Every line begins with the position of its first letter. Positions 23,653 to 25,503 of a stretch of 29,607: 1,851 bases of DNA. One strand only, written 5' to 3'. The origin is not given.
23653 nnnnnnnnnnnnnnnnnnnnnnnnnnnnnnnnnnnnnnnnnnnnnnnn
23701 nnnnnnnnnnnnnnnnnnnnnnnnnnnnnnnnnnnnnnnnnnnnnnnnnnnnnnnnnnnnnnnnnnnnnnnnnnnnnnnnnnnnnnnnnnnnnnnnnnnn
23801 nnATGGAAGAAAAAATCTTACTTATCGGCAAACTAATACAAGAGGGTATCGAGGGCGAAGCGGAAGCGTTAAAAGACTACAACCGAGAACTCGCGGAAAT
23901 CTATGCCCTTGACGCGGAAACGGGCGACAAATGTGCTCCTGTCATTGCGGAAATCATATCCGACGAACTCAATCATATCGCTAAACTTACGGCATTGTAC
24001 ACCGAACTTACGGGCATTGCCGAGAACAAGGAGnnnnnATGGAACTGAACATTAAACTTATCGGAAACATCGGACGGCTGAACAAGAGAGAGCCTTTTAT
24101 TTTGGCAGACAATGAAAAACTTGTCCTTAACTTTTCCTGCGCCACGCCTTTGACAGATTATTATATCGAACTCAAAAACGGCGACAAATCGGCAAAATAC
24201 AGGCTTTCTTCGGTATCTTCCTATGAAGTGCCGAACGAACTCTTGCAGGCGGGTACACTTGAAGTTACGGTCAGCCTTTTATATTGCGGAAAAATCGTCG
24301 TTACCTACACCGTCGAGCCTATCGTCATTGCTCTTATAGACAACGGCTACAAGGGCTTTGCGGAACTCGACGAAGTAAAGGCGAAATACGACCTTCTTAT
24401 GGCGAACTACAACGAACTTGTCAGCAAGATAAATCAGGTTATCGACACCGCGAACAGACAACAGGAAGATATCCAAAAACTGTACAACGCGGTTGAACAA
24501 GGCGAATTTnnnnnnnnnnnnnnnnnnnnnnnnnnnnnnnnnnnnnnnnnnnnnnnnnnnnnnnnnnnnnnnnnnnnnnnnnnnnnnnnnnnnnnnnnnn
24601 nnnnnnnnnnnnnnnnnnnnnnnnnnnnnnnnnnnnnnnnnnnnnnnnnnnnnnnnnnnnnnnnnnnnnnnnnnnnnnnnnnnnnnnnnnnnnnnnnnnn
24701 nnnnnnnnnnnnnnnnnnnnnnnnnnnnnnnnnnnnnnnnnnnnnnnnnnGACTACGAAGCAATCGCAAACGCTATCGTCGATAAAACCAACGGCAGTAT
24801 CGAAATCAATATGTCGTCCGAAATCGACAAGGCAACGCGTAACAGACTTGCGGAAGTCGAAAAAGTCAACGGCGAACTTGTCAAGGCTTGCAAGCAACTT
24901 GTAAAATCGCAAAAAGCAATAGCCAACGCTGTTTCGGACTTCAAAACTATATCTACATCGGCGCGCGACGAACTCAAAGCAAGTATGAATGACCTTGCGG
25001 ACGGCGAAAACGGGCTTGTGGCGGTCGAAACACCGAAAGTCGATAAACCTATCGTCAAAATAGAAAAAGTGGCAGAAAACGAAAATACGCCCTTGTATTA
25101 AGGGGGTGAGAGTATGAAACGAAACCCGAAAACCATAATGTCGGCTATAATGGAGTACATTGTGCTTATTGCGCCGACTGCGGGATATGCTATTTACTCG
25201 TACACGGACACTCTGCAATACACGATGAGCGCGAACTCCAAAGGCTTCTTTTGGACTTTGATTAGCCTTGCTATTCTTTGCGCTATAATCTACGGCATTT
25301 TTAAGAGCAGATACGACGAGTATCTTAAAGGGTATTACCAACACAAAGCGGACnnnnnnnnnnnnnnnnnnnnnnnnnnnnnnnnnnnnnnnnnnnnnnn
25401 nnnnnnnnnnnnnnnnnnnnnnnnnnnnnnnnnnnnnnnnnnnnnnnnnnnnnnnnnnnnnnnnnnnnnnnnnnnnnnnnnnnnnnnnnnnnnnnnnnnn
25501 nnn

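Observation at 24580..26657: Three consecutive membrane proteins in the lysis-cassette position, and no recognisable endolysin anywhere in the genome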

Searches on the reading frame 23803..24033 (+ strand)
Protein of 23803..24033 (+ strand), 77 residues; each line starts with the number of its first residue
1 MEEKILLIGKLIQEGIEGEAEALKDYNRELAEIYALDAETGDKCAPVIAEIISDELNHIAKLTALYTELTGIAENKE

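Call 6: search_protein_families(library=phrogs, max_evalue=0.01, proteins=[window:23803-24033:+])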
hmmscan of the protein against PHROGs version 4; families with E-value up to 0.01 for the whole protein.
window:23803-24033:+ (77 aa): 0 families

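Call 22: search_protein_families(library=ncbifam, max_evalue=0.1, proteins=[window:23803-24033:+])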
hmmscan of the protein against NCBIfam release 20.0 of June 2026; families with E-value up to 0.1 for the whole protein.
window:23803-24033:+ (77 aa): 1 family
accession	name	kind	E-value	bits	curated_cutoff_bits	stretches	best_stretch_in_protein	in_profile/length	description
NF058679.1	EncB_fam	subfamily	0.0069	16.4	90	1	11-70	24-77/117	encapsulin nanocompartment ferritin-likeEncB family encapsulin nanocompartment ferritin-like cargo protein cargo protein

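Call 23: search_protein_families(library=padloc, max_evalue=0.1, proteins=[window:23803-24033:+])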
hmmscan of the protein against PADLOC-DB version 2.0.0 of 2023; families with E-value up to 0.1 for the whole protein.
window:23803-24033:+ (77 aa): 1 family
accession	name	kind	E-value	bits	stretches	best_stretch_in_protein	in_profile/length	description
PDLC00689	Effector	-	0.02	12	1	22-49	200-227/360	2TM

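Call 116: search_solved_structures(query=A9, max_evalue=10, show_alignments=2)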
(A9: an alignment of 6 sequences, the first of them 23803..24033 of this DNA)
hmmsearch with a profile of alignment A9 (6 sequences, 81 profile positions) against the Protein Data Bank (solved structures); distinct sequences matched with E-value up to 10: 26.
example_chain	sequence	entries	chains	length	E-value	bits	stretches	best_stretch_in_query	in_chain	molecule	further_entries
3jqh_A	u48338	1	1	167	2.7e-05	27.6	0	59-78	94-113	C-type lectin domain family 4 member M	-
9qq4_A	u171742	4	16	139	0.011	19.3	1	12-70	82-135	Bacterioferritin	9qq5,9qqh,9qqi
2qqy_A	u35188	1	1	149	0.11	16.1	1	20-71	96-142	Sigma B operon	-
9viw_A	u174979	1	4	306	0.11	16.1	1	19-77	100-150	Bacterioferritin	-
9fj2_A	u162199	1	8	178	0.14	15.7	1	22-73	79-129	Rubrerythrin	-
7ssp_E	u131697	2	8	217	0.22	15.1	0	21-72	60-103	5-demethoxyubiquinone hydroxylase, mitochondrial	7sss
1u7j_A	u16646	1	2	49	0.45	14.1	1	27-69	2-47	Four-helix bundle model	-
3aof_A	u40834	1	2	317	0.48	14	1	50-74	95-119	Endoglucanase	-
3amg_A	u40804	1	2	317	0.49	14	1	50-74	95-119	Endoglucanase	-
3amc_A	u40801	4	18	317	0.51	13.9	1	50-74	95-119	Endoglucanase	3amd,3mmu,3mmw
3azr_A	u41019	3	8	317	0.52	13.9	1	50-74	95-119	Endoglucanase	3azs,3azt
6ch3_B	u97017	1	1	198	0.55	13.8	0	10-38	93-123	Flagellar secretion chaperone FliS,Flagellin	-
9qgl_9A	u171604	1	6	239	0.62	13.7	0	26-54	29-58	Photorhabdus luminescens subsp. laumondii TTO1 complete genome segment 6/17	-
6uje_A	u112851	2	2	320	0.67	13.6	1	26-74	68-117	Endoglucanase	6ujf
5yfp_H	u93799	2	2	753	0.74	13.4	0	21-57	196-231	Exocyst complex component EXO84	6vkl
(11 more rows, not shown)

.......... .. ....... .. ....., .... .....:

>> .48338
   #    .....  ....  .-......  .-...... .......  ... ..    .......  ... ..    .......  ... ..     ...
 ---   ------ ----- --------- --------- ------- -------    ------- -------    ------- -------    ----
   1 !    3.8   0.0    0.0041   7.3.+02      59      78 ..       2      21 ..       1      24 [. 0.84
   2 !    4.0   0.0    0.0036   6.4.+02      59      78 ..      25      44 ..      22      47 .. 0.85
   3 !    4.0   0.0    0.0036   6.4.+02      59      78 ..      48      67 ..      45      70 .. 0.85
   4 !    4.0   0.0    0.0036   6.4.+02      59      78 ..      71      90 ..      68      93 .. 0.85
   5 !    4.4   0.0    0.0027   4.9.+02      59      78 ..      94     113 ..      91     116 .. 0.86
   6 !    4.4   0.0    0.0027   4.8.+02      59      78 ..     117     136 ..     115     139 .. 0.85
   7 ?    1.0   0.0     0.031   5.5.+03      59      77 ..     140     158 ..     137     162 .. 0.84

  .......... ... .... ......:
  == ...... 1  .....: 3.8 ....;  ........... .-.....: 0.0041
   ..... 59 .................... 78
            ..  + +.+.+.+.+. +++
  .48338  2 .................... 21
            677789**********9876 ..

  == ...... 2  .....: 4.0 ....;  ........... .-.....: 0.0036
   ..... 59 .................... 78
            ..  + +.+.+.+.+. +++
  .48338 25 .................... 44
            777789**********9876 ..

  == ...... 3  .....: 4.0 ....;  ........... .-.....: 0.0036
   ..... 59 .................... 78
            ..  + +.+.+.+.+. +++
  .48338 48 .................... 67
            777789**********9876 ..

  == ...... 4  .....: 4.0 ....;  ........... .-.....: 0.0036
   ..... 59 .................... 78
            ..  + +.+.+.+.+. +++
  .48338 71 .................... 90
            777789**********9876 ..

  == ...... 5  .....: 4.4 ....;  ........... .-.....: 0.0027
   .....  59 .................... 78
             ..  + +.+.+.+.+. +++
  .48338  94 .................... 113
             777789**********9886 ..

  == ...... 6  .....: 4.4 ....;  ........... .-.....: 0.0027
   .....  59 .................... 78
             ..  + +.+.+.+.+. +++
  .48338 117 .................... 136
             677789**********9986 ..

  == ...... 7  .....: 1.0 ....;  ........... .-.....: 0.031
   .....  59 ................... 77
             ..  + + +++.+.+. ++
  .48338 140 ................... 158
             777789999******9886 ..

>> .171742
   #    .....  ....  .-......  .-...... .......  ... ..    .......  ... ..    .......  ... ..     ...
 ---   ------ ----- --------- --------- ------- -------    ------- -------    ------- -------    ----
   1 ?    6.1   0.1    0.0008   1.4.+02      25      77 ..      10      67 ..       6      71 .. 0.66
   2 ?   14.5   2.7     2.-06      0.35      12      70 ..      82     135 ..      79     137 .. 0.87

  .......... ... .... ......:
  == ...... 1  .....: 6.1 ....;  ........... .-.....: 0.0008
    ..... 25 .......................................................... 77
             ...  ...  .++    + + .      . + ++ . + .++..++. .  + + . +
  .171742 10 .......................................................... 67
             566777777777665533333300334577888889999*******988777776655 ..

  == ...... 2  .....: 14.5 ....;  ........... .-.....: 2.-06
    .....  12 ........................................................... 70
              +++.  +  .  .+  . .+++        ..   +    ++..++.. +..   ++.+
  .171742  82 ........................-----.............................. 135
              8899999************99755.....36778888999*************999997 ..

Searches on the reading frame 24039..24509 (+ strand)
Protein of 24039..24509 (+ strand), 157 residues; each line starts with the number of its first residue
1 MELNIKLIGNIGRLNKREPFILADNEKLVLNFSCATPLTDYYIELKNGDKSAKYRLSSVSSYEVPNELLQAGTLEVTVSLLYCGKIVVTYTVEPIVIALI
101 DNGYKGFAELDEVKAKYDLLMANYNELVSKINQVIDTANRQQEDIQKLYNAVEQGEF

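Call 5: search_protein_families(library=pfam, max_evalue=0.05, proteins=[window:24039-24509:+])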
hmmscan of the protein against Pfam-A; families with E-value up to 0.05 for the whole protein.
window:24039-24509:+ (157 aa): 5 families
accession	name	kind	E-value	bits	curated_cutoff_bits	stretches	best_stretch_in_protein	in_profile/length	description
PF14425.11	Imm3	-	8.7e-05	23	25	1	40-145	14-115/119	Immunity protein Imm3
PF16043.11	DUF4795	-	0.0075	16.1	34.8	1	108-154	7-53/208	Domain of unknown function (DUF4795)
PF12216.13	m04gp34like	-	0.0079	16.3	25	1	17-91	173-249/267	Immune evasion protein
PF06103.16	DUF948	-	0.014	16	37.2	1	110-154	35-79/89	Bacterial protein of unknown function (DUF948)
PF01544.23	CorA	-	0.026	14.3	27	1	73-149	66-141/292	CorA-like Mg2+ transporter protein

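Call 6: search_protein_families(library=phrogs, max_evalue=0.01, proteins=[window:24039-24509:+])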
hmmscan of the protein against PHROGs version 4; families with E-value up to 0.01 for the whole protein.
window:24039-24509:+ (157 aa): 1 family
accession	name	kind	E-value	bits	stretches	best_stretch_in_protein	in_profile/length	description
phrog_21533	-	unknown function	0.0045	18.4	1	114-151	5-42/105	-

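Call 22: search_protein_families(library=ncbifam, max_evalue=0.1, proteins=[window:24039-24509:+])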
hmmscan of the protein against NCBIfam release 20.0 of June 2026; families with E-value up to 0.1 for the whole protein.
window:24039-24509:+ (157 aa): 0 families

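Call 23: search_protein_families(library=padloc, max_evalue=0.1, proteins=[window:24039-24509:+])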
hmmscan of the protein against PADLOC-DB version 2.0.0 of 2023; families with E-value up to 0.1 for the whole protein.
window:24039-24509:+ (157 aa): 0 families

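Call 37: find_homologous_proteins(query=window:24039-24509:+, max_evalue=0.001)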
Query window:24039-24509:+ (157 aa): 31 proteins with E <= 0.001 among 55 candidates.
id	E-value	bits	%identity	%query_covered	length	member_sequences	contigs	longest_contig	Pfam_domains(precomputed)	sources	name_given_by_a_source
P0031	2.4e-93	328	97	100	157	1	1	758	-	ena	-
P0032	6.6e-93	326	97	100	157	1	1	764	-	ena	-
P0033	9.9e-93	326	97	100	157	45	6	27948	-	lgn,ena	-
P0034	2.0e-92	325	96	100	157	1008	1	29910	-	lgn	-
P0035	2.3e-92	325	96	100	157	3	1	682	-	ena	-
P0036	4.2e-92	324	96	100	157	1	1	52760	-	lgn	-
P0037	5.9e-92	323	96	100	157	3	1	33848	-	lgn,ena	-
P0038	9.2e-92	323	96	100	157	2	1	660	-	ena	-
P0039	1.2e-91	322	96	100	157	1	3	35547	-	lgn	-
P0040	1.5e-91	322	95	100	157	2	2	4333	-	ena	-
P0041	3.9e-91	321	96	100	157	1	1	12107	-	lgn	-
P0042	4.8e-91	320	94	100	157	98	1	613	-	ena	-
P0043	5.2e-91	320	95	100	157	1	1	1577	-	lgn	-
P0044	2.4e-90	318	94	100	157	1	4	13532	-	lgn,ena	-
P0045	8.4e-90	316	92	100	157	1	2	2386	-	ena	-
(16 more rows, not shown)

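Call 40: search_solved_structures(query=A3, max_evalue=10)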
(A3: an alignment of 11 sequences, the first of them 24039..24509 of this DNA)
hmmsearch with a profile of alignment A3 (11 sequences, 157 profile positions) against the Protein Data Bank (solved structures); distinct sequences matched with E-value up to 10: 29.
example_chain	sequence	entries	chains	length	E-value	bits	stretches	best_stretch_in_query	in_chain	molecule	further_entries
2mi7_A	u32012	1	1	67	0.078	16.2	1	105-148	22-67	de novo protein a3Y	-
1lq7_A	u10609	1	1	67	0.23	14.7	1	105-148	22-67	Alpha3W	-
2lxy_A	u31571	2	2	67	0.27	14.5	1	105-148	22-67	2-mercaptophenol-alpha3C | 4-mercaptophenol-alpha3C protein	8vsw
6fia_A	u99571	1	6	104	0.3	14.3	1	97-150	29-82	LINE-1 retrotransposable element ORF1 protein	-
5zhy_A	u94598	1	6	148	0.32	14.2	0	110-155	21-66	Spike glycoprotein, Spike glycoprotein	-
5kvd_E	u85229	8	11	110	0.36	14.1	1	1-57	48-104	Zika Envelope DIII | Genome polyprotein | Zika virus envelope protein DIII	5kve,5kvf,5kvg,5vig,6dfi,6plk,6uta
6jep_E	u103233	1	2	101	0.38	14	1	1-56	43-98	Genome polyprotein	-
5omz_A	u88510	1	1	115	0.38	14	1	1-57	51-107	Envelope Protein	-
8qox_B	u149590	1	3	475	0.46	13.7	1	106-152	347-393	Conserved membrane protein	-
6q22_A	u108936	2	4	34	0.61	13.3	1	109-135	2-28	Coiled-coil Trimer with Glu:Aminobutyric acid:Lys Triad | peptide with Glu:Ala:Lys triad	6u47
2yny_A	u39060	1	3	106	0.95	12.7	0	113-150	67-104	GENERAL CONTROL PROTEIN GCN4, PUTATIVE INNER MEMBRANE PROTEIN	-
1eq7_A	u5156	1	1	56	1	12.6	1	109-147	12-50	OUTER MEMBRANE LIPOPROTEIN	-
5aps_A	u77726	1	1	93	1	12.6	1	107-152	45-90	GENERAL CONTROL PROTEIN GCN4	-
6pf2_A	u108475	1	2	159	1.2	12.4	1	108-156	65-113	Myosin, heavy polypeptide 7, cardiac muscle, beta variant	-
9rld_L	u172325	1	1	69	1.4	12.2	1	109-147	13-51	Major outer membrane lipoprotein Lpp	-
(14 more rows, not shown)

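Call 41: search_protein_families(library=pfam, alignment_id=A3, max_evalue=1)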
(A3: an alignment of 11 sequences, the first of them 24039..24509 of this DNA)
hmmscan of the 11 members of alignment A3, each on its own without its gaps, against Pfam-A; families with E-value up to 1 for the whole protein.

A. member 1, window:24039-24509:+ (157 aa): 7 families
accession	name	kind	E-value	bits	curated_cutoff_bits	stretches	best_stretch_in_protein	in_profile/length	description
PF14425.11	Imm3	-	8.7e-05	23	25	1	40-145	14-115/119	Immunity protein Imm3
PF16043.11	DUF4795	-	0.0075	16.1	34.8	1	108-154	7-53/208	Domain of unknown function (DUF4795)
PF12216.13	m04gp34like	-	0.0079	16.3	25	1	17-91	173-249/267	Immune evasion protein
PF06103.16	DUF948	-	0.014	16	37.2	1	110-154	35-79/89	Bacterial protein of unknown function (DUF948)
PF01544.23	CorA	-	0.026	14.3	27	1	73-149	66-141/292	CorA-like Mg2+ transporter protein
PF06875.16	PRF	-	0.09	12.7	22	1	105-135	125-154/214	Plethodontid receptivity factor PRF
PF23667.1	CUB_CDCP1_1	-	0.2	12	27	1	20-43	41-63/72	CDCP1 CUB domain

B. families by the number of members that match (of 11 scanned): 31 families (the first 25 are shown)
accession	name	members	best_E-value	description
PF06103.16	DUF948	6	0.00016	Bacterial protein of unknown function (DUF948)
PF14425.11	Imm3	4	8.7e-05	Immunity protein Imm3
PF16043.11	DUF4795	4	0.0014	Domain of unknown function (DUF4795)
PF12216.13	m04gp34like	4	0.0079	Immune evasion protein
PF23667.1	CUB_CDCP1_1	3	0.2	CDCP1 CUB domain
PF02183.23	HALZ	2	0.0039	Homeobox associated leucine zipper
PF04977.20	DivIC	2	0.023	Septum formation initiator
PF01544.23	CorA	2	0.026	CorA-like Mg2+ transporter protein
PF06875.16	PRF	2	0.09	Plethodontid receptivity factor PRF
PF23791.1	DUF7173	2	0.099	Family of unknown function (DUF7173)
PF18035.6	Bap31_Bap29_C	2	0.13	Bap31/Bap29 cytoplasmic coiled-coil domain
PF20882.2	Sos7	1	7.6e-06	Kinetochore protein Sos7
PF24627.1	PUMA_CC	1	0.00096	PUMA coiled-coil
PF24423.1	OVT1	1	0.0084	Major antigen, helical domain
PF12808.12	Mto2_bdg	1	0.011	Micro-tubular organiser Mto1 C-term Mto2-binding region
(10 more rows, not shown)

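Call 67: predict_structure(alignment_id=A6)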
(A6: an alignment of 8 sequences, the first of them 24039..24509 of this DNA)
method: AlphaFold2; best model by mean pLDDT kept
length: 157 residues; sequences in the alignment: 8
mean_pLDDT: 69.4   pTM: 0.50
mean pLDDT of the five models: 69.4, 66.8, 66.7, 66.6, 61.0
residues with pLDDT >= 90: 9; 70-90: 84; 50-70: 30; < 50: 34
segments of 3 or more residues with pLDDT < 50: 1-25, 101-109
pLDDT, mean of each block of 10 residues (from residue 1): 40 36 56 65 86 79 77 80 77 66 42 77 90 88 84 66
secondary structure, 60 per line:
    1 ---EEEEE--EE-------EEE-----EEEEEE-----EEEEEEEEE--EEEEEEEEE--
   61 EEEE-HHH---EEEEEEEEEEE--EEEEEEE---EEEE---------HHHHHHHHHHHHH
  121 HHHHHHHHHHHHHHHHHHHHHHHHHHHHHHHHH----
elements in order: E4-8 E20-22 E28-33 E39-47 E50-58 E61-64 E72-82 E85-91 E95-98 H108-153

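Call 69: fold_search(model_id=the predicted structure, library=pdb)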
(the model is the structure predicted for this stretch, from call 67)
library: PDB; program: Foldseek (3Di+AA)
matches with E <= 10: 1233; with E <= 0.001: 0
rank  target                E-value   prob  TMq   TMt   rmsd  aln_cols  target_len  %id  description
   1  2n1k_MODEL_1_A        5.1e-03  1.00  0.42  0.58   4.4       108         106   11  Structure of the Third Type III Domain from Human Fibronectin (released 2015-11-11)
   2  2yrz_MODEL_1_A        5.4e-03  1.00  0.37  0.47   5.1       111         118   16  Solution structure of the fibronectin type III domain of human Integrin beta-4 (released 2008-04-08)
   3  3b83_C                8.8e-03  1.00  0.44  0.66   3.8       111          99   13  Computer-Based Redesign of a beta Sandwich Protein Suggests that Extensive Negative Design Is Not Required for De Novo (released 2008-11-04)
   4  3ncc_B                1.0e-02  1.00  0.40  0.32   6.2       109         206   16  A human Prolactin receptor antagonist in complex with the mutant extracellular domain H188A of the human prolactin rec (released 2010-09-29)
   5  3b83_A                1.1e-02  1.00  0.44  0.68   3.5       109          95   13  Computer-Based Redesign of a beta Sandwich Protein Suggests that Extensive Negative Design Is Not Required for De Novo (released 2008-11-04)
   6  8kb7_D                1.2e-02  1.00  0.36  0.13   4.2       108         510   10  Crystal structure of UDP/mannose-bound AGO61/beta-1,4-N-Acetylglucosaminyltransferase 2 (POMGNT2) (released 2024-08-07)
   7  2cuh_MODEL_1_A        1.3e-02  1.00  0.41  0.54   3.1       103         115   14  Solution structure of the 31st fibronectin type III domain of the human tenascin X (released 2005-11-26)
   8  1x5h_MODEL_1_A        1.3e-02  1.00  0.36  0.41   5.8       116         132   10  The solution structure of the third fibronectin type III domain of human Neogenin (released 2005-11-15)
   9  3b83_H                1.7e-02  1.00  0.43  0.67   3.2       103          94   14  Computer-Based Redesign of a beta Sandwich Protein Suggests that Extensive Negative Design Is Not Required for De Novo (released 2008-11-04)
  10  8bw6                  1.7e-02  1.00  0.36  0.53   4.9       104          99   15  Titin FnIII-domain I110 (I/A6) from the MIR region (released 2023-02-15)
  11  6o03_C                1.8e-02  1.00  0.39  0.64   3.3        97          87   14  Monobody (MC17) bound to tyrosine kinase binding domain of E3 ubiquitin ligase CBL (released 2020-08-19)
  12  4lpt_A                1.9e-02  1.00  0.41  0.64   3.6       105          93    8  Crystal structure of monomeric TENCON variant P54CR4-31 (released 2014-01-29)
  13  2doc_MODEL_1_A        1.9e-02  1.00  0.39  0.50   4.5       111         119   13  Solution structure of the Fibronectin type-III domain of human Neural cell adhesion molecule 2 (released 2006-10-28)
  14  3mzg_B                1.9e-02  1.00  0.40  0.31   6.3       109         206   16  Crystal structure of a human prolactin receptor antagonist in complex with the extracellular domain of the human prola (released 2010-09-29)
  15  2db8_MODEL_1_A        1.9e-02  0.99  0.36  0.48   6.8       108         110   12  Solution structures of the fn3 domain of human Tripartite motif protein 9 (released 2006-06-15)
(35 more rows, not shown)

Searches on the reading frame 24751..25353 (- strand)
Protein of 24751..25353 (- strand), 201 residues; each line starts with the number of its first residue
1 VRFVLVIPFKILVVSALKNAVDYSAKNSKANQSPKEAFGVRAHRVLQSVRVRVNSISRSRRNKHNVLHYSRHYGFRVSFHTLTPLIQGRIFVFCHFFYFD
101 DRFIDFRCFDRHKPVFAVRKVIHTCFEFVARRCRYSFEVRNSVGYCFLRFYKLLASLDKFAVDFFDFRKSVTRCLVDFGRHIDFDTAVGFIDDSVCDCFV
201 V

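Call 76: search_protein_families(library=pfam, max_evalue=0.01, proteins=[window:24751-25353:-])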
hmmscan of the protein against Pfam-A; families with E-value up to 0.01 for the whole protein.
window:24751-25353:- (201 aa): 0 families
